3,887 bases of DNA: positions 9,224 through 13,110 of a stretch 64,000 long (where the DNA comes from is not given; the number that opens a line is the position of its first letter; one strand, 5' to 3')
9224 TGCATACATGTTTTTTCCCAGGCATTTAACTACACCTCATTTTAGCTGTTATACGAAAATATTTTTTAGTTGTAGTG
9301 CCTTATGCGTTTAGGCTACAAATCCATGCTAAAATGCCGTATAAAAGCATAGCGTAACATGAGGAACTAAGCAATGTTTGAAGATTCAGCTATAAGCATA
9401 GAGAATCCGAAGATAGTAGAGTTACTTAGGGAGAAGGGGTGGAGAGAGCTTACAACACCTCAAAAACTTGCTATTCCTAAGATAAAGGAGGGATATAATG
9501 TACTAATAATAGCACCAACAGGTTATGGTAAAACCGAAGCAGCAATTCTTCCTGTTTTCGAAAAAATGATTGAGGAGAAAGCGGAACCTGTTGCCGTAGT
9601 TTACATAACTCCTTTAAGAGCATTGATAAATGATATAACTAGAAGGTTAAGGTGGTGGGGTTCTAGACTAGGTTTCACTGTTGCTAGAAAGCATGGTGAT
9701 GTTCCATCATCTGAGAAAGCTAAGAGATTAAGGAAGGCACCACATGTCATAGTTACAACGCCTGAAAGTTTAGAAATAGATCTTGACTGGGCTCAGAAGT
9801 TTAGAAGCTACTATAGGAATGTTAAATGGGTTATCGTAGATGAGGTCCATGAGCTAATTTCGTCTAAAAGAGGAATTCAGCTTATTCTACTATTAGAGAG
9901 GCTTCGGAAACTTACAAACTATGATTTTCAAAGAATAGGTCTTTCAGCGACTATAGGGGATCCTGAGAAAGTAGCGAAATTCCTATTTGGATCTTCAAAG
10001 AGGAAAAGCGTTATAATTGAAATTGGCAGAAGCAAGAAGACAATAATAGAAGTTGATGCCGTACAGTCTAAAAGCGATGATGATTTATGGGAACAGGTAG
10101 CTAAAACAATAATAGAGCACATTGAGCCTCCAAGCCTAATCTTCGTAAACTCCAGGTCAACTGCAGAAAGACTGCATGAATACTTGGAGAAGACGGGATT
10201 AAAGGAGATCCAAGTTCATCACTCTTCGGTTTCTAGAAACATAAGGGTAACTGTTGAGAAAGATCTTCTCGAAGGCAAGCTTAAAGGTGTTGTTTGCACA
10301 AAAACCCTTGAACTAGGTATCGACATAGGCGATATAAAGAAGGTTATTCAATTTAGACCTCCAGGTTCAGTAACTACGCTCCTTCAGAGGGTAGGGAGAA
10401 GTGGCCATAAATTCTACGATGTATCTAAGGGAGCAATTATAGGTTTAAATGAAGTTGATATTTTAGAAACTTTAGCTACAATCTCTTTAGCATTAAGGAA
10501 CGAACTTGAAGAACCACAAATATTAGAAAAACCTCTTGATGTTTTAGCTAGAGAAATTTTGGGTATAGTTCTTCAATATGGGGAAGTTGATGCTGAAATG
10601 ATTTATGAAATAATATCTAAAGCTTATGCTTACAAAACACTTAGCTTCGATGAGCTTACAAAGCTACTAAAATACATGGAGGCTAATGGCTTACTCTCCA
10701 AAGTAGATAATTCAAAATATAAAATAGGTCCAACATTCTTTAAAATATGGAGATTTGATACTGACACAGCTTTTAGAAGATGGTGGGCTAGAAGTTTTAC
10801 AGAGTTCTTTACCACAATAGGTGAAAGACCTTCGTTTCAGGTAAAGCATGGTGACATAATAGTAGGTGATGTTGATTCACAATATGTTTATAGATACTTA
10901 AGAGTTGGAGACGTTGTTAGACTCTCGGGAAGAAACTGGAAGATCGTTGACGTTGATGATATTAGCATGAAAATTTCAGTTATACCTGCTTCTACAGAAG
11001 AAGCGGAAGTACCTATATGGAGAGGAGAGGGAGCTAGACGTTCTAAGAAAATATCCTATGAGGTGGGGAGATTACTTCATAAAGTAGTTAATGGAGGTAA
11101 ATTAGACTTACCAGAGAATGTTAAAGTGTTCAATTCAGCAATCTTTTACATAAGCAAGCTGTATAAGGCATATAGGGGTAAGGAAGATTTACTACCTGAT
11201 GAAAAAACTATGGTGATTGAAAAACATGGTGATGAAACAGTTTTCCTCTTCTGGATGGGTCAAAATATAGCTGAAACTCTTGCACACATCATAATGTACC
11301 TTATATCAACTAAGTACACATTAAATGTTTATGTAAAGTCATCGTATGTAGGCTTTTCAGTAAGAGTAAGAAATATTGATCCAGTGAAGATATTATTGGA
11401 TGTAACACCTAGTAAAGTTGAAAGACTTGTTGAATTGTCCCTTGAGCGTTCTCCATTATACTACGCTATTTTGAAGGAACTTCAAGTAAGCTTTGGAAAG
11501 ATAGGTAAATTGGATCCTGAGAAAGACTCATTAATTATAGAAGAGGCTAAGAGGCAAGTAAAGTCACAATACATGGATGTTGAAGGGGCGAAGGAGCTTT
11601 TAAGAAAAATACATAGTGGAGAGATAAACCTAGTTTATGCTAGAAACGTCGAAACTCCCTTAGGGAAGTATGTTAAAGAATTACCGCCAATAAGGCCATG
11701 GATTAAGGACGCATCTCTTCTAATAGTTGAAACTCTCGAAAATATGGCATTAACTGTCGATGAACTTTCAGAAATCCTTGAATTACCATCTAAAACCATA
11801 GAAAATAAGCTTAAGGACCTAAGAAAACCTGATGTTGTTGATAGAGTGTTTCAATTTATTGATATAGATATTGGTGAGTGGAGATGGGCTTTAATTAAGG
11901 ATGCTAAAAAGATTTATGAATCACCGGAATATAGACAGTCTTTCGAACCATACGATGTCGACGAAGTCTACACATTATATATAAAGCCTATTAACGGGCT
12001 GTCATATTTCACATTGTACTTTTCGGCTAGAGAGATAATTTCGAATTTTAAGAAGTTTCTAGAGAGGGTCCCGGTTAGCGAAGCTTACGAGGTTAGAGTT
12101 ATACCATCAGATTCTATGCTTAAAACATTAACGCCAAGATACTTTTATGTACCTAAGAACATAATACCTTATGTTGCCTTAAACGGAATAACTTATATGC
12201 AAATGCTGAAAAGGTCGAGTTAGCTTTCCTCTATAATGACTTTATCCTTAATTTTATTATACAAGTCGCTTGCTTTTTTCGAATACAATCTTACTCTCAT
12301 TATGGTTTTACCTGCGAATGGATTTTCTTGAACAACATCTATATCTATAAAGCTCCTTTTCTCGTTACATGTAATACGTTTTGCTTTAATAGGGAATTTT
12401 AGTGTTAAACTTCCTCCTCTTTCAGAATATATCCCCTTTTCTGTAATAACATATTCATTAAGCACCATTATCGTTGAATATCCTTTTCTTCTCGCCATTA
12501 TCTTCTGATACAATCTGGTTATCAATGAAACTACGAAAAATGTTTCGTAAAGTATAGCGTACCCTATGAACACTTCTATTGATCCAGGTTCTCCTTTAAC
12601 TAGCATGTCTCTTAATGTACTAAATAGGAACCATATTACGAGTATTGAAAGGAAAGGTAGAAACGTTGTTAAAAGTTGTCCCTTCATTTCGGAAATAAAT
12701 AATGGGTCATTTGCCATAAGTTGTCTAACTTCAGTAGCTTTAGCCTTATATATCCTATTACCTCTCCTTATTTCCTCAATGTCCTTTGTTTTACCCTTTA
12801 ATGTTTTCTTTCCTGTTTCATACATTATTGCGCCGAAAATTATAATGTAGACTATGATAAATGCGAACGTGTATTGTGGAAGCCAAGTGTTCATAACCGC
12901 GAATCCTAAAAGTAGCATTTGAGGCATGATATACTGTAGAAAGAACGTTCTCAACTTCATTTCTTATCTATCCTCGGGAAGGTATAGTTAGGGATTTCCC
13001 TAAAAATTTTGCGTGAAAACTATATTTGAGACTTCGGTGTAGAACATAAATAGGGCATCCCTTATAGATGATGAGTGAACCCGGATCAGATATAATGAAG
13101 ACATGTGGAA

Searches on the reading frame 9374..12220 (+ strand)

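Call 38: search_protein_families(library=pfam, proteins=[window:9374-12220:+], max_evalue=0.0001)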
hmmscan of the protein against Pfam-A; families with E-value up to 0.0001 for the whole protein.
window:9374-12220:+ (949 aa): 5 families
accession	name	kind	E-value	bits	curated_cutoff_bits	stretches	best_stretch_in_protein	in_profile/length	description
PF00270.35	DEAD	-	1.8e-38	132.4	26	1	28-196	2-163/167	DEAD/DEAH box helicase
PF00271.37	Helicase_C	-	2.8e-18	66.6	23.5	1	246-344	10-107/110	Helicase conserved C-terminal domain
PF08494.16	DEAD_assoc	-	4.8e-17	62.9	23.5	1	607-757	1-183/191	DEAD/H associated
PF19306.5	WH_Lhr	-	9.5e-13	48.3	27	1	375-544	5-166/168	Large helicase-related protein, winged helix domain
PF04851.21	ResIII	-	6.5e-10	39.6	22.5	1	28-194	6-162/164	Type III restriction enzyme, res subunit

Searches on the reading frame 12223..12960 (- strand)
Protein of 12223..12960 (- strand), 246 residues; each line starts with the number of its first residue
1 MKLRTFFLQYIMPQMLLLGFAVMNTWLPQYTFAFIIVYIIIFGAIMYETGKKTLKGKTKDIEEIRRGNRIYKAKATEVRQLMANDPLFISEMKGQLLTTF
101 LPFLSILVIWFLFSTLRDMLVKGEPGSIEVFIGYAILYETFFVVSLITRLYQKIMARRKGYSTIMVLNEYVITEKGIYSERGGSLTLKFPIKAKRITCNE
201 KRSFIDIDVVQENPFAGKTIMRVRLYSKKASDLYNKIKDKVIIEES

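Call 38: search_protein_families(library=pfam, proteins=[window:12223-12960:-], max_evalue=0.0001)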
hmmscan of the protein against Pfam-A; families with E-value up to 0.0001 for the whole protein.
window:12223-12960:- (246 aa): 1 family
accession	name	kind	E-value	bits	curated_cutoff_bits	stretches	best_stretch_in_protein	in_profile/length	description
PF09973.14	DUF2208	-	4e-44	151.4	24.3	1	9-238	2-229/231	Predicted membrane protein (DUF2208)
